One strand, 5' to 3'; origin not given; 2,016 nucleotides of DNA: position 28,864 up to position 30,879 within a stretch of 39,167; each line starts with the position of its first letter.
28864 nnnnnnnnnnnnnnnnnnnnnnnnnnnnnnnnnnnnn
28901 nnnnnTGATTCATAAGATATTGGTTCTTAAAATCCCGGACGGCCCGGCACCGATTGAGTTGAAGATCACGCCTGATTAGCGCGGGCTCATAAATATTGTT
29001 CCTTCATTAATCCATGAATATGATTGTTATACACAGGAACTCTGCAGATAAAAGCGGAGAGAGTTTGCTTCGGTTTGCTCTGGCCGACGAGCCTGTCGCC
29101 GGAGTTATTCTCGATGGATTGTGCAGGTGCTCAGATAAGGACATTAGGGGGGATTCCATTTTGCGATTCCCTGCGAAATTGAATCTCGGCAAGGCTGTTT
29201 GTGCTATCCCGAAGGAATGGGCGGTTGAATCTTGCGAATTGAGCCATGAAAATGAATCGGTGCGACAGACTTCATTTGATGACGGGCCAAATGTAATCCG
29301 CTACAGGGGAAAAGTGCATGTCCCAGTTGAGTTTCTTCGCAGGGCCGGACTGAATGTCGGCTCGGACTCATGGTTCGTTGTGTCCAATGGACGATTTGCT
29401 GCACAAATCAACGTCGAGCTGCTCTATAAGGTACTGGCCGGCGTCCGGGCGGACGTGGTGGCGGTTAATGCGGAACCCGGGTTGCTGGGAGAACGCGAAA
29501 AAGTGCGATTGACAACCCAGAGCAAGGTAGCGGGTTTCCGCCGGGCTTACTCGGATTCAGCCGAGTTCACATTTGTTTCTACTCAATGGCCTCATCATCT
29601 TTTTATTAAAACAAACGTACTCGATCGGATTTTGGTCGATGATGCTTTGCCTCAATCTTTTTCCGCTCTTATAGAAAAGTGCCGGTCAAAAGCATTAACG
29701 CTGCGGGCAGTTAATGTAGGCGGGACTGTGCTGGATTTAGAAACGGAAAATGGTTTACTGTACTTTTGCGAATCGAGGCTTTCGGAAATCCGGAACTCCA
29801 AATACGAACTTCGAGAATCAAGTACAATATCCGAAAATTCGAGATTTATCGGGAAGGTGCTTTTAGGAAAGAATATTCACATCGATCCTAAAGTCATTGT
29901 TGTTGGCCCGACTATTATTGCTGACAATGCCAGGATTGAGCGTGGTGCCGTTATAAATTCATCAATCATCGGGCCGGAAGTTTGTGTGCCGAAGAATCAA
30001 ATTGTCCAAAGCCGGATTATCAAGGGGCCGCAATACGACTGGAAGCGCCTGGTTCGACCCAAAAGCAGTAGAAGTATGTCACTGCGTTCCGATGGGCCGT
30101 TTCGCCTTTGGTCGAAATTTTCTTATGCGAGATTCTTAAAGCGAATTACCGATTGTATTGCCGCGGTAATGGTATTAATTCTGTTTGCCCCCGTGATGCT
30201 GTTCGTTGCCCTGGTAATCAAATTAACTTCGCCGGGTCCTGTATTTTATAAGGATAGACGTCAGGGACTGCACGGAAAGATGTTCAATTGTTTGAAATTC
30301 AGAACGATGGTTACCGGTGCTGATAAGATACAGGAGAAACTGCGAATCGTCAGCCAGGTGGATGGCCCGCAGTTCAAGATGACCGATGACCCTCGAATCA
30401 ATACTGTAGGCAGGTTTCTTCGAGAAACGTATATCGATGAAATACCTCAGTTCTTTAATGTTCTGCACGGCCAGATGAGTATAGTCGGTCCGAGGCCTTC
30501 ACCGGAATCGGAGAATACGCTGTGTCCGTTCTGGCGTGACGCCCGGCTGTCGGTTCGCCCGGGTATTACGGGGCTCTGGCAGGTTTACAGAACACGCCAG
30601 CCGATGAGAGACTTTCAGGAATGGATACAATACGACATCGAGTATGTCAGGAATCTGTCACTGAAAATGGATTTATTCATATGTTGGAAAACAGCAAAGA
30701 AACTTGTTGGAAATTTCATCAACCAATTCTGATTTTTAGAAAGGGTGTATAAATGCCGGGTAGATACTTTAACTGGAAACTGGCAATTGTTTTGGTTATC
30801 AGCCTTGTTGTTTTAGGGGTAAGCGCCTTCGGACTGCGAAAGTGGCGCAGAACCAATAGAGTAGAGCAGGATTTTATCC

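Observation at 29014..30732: The priming phosphoglycosyltransferase carries a paralogous copy of the same N-terminal module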

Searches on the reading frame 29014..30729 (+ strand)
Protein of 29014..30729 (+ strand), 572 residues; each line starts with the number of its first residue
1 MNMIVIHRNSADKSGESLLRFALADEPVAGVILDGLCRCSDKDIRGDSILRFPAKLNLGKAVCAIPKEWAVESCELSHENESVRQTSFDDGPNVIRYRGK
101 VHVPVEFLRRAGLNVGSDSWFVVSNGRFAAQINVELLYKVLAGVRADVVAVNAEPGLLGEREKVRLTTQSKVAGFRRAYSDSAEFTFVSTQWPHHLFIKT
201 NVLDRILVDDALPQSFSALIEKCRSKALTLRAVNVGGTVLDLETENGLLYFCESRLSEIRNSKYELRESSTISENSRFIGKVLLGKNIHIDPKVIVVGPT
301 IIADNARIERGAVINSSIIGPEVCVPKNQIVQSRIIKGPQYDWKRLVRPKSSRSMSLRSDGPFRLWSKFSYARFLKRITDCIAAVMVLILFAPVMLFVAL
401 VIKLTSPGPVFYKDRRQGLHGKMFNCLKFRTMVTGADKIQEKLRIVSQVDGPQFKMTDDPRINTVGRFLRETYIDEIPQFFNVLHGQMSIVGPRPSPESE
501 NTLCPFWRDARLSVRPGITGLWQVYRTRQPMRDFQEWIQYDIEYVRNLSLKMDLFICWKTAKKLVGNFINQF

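Call 4: search_protein_families(library=pfam, proteins=[window:29014-30729:+], max_evalue=1)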
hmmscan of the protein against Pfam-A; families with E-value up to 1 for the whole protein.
window:29014-30729:+ (572 aa): 4 families
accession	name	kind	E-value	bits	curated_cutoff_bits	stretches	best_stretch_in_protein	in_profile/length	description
PF02397.22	Bac_transf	-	5.7e-62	208.9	27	1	376-565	1-178/179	Bacterial sugar transferase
PF25084.1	LbH_EIF2B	-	1.7e-06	28.4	54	1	266-335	24-91/105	EIF2B subunit epsilon LbH domain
PF00132.30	Hexapep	-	0.00034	20.6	27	1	283-315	3-35/36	Bacterial transferase hexapeptide (six repeats)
PF24894.1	Hexapep_GlmU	-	0.064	13.8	23.3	1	279-330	32-82/104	GlmU-like, C-terminal hexapeptide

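Call 5: search_protein_families(library=ncbifam, proteins=[window:29014-30729:+], max_evalue=1)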
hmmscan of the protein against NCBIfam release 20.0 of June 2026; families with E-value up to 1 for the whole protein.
window:29014-30729:+ (572 aa): 31 families (the best 25 are shown)
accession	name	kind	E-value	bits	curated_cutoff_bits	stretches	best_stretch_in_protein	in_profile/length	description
TIGR03025.1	EPS_sugtrans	subfamily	3e-75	254.1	295.55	1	372-565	254-439/445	exopolysaccharide biosynthesis polyprenyl glycosylphosphotransferase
TIGR03023.1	WcaJ_sugtrans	equivalog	1.3e-63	215.9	410.75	1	371-565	258-447/453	undecaprenyl-phosphate glucose phosphotransferase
NF041877.1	EPS_EpsZ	equivalog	7.8e-59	199.5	800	1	374-561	264-449/459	exopolysaccharide biosynthesis polyisoprenyl-phosphate hexose-1-phosphate transferase EpsZ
TIGR03022.1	WbaP_sugtrans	subfamily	1.4e-56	192.7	403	1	372-563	255-448/456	undecaprenyl-phosphate galactose phosphotransferase WbaP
NF052601.1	undeca_RfbP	equivalog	7.1e-56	189.2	330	1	365-563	34-234/244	undecaprenyl-phosphate galactose phosphotransferase family protein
TIGR03013.1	EpsB_2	subfamily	2.5e-50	171.9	393.35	1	370-562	249-434/443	TIGR03013 family XrtA/PEP-CTERM system glycosyltransferase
NF011751.0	PRK15204.1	equivalog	3.2e-41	141.4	907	1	372-564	276-469/476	undecaprenyl-phosphate galactose phosphotransferase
NF007518.0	PRK10124.1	equivalog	8.7e-40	136.8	684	1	373-562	271-455/464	undecaprenyl-phosphate glucose phosphotransferase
NF050817.1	PolSacchBiosHfsE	equivalog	2.1e-36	125.7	750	1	374-567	270-462/467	polysaccharide biosynthesis protein HfsE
NF045514.1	glycotran_HepC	equivalog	1e-25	90.3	140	1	370-495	111-211/220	heterocyst development glycosyltransferase HepC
NF052502.1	man1P_GTase_Rv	exception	0.00013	21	440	1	264-336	247-318/352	mannose-1-phosphate guanylyltransferase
NF010934.1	PRK14354.1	equivalog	0.00016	20.3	450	1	267-351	246-332/447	bifunctional UDP-N-acetylglucosamine diphosphorylase/glucosamine-1-phosphate N-acetyltransferase GlmU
NF006986.0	PRK09451.1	equivalog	0.0013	17.7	725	1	268-332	250-316/456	bifunctional UDP-N-acetylglucosamine diphosphorylase/glucosamine-1-phosphate N-acetyltransferase GlmU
NF010940.0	PRK14360.1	equivalog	0.0016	17.1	602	1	281-338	262-319/452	bifunctional UDP-N-acetylglucosamine diphosphorylase/glucosamine-1-phosphate N-acetyltransferase GlmU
TIGR01173.1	glmU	equivalog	0.002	17.1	366.85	1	279-337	260-319/452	bifunctional UDP-N-acetylglucosamine diphosphorylase/glucosamine-1-phosphate N-acetyltransferase GlmU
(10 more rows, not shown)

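Call 24: predict_structure(alignment_id=A1)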
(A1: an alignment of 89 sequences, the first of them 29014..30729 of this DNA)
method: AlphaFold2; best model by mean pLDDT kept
length: 572 residues; sequences in the alignment: 89
mean_pLDDT: 57.0   pTM: 0.51
mean pLDDT of the five models: 57.0, 56.9, 56.8, 52.1, 46.5
residues with pLDDT >= 90: 6; 70-90: 215; 50-70: 63; < 50: 288
segments of 3 or more residues with pLDDT < 50: 10-15, 40-59, 71-91, 112-117, 161-168, 170-180, 260-268, 341-374, 402-572
pLDDT, mean of each block of 10 residues (from residue 1): 72 60 80 70 33 37 74 32 33 69 68 55 84 74 84 71 43 40 76 87 83 85 89 82 86 74 47 80 83 86 87 88 86 79 39 29 33 49 58 52 41 36 34 38 38 37 40 37 33 28 26 26 32 34 42 47 42 37
secondary structure, 60 per line:
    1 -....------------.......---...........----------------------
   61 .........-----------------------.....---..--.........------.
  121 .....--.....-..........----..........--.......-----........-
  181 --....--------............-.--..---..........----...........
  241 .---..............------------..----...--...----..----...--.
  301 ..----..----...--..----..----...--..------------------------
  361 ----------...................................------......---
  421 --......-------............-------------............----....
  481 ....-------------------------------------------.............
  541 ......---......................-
elements in order: E2-5 H18-24 H28-38 E61-66 E93-97 H105-113 E120-125 E128-132 H134-143 E148-154 E160-166 E172-179 E183-186 E195-199 H200-206 H216-225 E230-241 H245-258 E277-279 E282-284 E295-297 E300-302 E313-315 E330-332 H371-405 E412-417 E423-428 H436-447 H461-472 H477-484 H528-546 H550-571

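Call 27: fold_search(model_id=the predicted structure, library=pdb)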
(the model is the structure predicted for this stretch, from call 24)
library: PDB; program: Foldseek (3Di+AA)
matches with E <= 10: 998; with E <= 0.001: 298
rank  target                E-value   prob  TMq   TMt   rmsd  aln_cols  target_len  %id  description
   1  5z0a_E                4.6e-11  1.00  0.27  0.36  10.5       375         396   10  ST0452(Y97N)-GlcNAc binding form (released 2018-10-31)
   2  5z0a_C                8.8e-11  1.00  0.27  0.35  10.7       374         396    8  ST0452(Y97N)-GlcNAc binding form (released 2018-10-31)
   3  5z0a_A                1.8e-10  1.00  0.28  0.38  10.3       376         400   10  ST0452(Y97N)-GlcNAc binding form (released 2018-10-31)
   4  8yre_D                2.3e-10  1.00  0.26  0.37   9.5       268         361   17  Crystal structure of Arabidopsis VTC1-KJC2 (released 2025-04-02)
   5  2ggo                  2.3e-10  1.00  0.29  0.39  10.3       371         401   11  Crystal Structure of glucose-1-phosphate thymidylyltransferase from Sulfolobus tokodaii (released 2007-03-24)
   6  7x8j_B                4.4e-10  1.00  0.26  0.37  11.5       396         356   13  Arabidopsis GDP-D-mannose pyrophosphorylase (VTC1) structure (unliganded) (released 2022-05-18)
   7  7d72_A                6.7e-10  1.00  0.27  0.34  11.2       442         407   11  Cryo-EM structures of human GMPPA/GMPPB complex bound to GDP-Mannose (released 2021-05-05)
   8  7x8k_A                1.4e-09  1.00  0.26  0.35  12.0       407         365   14  Arabidopsis GDP-D-mannose pyrophosphorylase (VTC1) structure (product-bound) (released 2022-05-18)
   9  8x7s_B                1.4e-09  1.00  0.27  0.36  11.1       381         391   13  Crystal structure of tlr0611 (released 2024-11-27)
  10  7d72_B                2.1e-09  1.00  0.27  0.35  11.0       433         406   12  Cryo-EM structures of human GMPPA/GMPPB complex bound to GDP-Mannose (released 2021-05-05)
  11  7d72_E                2.5e-09  1.00  0.25  0.36  12.1       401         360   12  Cryo-EM structures of human GMPPA/GMPPB complex bound to GDP-Mannose (released 2021-05-05)
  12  7x8j_A                4.7e-09  1.00  0.27  0.40  11.2       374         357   14  Arabidopsis GDP-D-mannose pyrophosphorylase (VTC1) structure (unliganded) (released 2022-05-18)
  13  1fxj_A                1.4e-08  1.00  0.22  0.33  14.2       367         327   14  CRYSTAL STRUCTURE OF N-ACETYLGLUCOSAMINE 1-PHOSPHATE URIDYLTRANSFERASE (released 2000-10-18)
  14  9dr4                  1.5e-08  1.00  0.21  0.25  13.5       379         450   12  Crystal structure of bifunctional GlmU from Staphylococcus aureus NCTC 8325 complexed with UTP, CoA and Glc 1-P (released 2025-05-14)
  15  7d73_F                1.6e-08  1.00  0.26  0.39  11.5       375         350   12  Cryo-EM structure of GMPPA/GMPPB complex bound to GTP (State I) (released 2021-05-05)
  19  8x7s_A                2.3e-08  1.00  0.27  0.36  11.5       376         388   14  Crystal structure of tlr0611 (released 2024-11-27)
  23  8yre_E                3.6e-08  1.00  0.25  0.36   9.5       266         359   16  Crystal structure of Arabidopsis VTC1-KJC2 (released 2025-04-02)
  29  8x7s_C                4.5e-08  1.00  0.30  0.41  10.8       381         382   13  Crystal structure of tlr0611 (released 2024-11-27)
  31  8yre_F                6.4e-08  1.00  0.31  0.44   9.7       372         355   16  Crystal structure of Arabidopsis VTC1-KJC2 (released 2025-04-02)
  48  5b04_I                2.4e-07  1.00  0.26  0.31  11.8       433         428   11  Crystal structure of the eukaryotic translation initiation factor 2B from Schizosaccharomyces pombe (released 2016-02-24)
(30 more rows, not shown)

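Call 42: search_protein_families(library=pfam, alignment_id=A3, max_evalue=0.01)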
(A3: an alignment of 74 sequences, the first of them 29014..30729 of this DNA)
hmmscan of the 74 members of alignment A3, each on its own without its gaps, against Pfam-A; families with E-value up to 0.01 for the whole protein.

A. member 1, window:29014-30729:+ (572 aa): 3 families
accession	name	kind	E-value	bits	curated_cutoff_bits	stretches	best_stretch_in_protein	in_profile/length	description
PF02397.22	Bac_transf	-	5.7e-62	208.9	27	1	376-565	1-178/179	Bacterial sugar transferase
PF25084.1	LbH_EIF2B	-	1.7e-06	28.4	54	1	266-335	24-91/105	EIF2B subunit epsilon LbH domain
PF00132.30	Hexapep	-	0.00034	20.6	27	1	283-315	3-35/36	Bacterial transferase hexapeptide (six repeats)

B. families by the number of members that match (of 74 scanned): 11 families
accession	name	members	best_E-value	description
PF02397.22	Bac_transf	73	6.1e-64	Bacterial sugar transferase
PF25084.1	LbH_EIF2B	62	3.7e-10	EIF2B subunit epsilon LbH domain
PF00132.30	Hexapep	59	2.5e-10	Bacterial transferase hexapeptide (six repeats)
PF24894.1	Hexapep_GlmU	16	6e-05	GlmU-like, C-terminal hexapeptide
PF14602.12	Hexapep_2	4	2.6e-05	Hexapeptide repeat of succinyl-transferase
PF07959.18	Fucose_pyrophosphorylase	2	0.0053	Fucose pyrophosphorylase domain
PF13614.12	AAA_31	1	7.6e-16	AAA domain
PF10609.15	ParA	1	1.1e-09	NUBPL iron-transfer P-loop NTPase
PF01656.29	CbiA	1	2.7e-08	CobQ/CobB/MinD/ParA nucleotide binding domain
PF09140.17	MipZ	1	0.0038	ATPase MipZ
PF25247.1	LbH_GLGC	1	0.0094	GLGC left-handed parallel beta-helix domain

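Call 59: predict_structure(alignment_id=A3)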
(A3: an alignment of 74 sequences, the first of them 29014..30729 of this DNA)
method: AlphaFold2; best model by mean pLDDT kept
length: 572 residues; sequences in the alignment: 74
mean_pLDDT: 86.4   pTM: 0.78
mean pLDDT of the five models: 86.4, 86.4, 86.1, 86.0, 84.5
residues with pLDDT >= 90: 354; 70-90: 136; 50-70: 51; < 50: 31
segments of 3 or more residues with pLDDT < 50: 42-57, 77-89
pLDDT, mean of each block of 10 residues (from residue 1): 84 77 90 84 44 49 88 53 41 83 77 73 94 88 96 90 84 83 95 95 90 94 97 95 93 87 73 96 94 97 97 97 97 94 81 55 84 96 98 97 95 95 95 88 68 72 93 96 98 93 86 97 92 90 97 98 92 84
secondary structure, 60 per line:
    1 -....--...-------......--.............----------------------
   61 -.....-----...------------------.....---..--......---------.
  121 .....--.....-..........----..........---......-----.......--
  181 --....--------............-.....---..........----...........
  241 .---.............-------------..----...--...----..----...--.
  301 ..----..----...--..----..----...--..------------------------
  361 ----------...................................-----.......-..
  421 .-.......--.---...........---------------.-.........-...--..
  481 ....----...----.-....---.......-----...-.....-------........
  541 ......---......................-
elements in order: E2-5 H18-23 H26-38 E62-66 E93-97 H105-110 E120-125 E128-132 H134-143 E148-154 E161-166 E172-178 E183-186 E195-199 H200-206 H216-225 E230-241 H245-257 E277-279 E282-284 E295-297 E300-302 E313-315 E330-332 H371-405 E411-417 E423-429 H436-446 H464-472 H479-484 E489-491 H498-501 H505-511 E517-519 H521-525 H533-546 H550-571
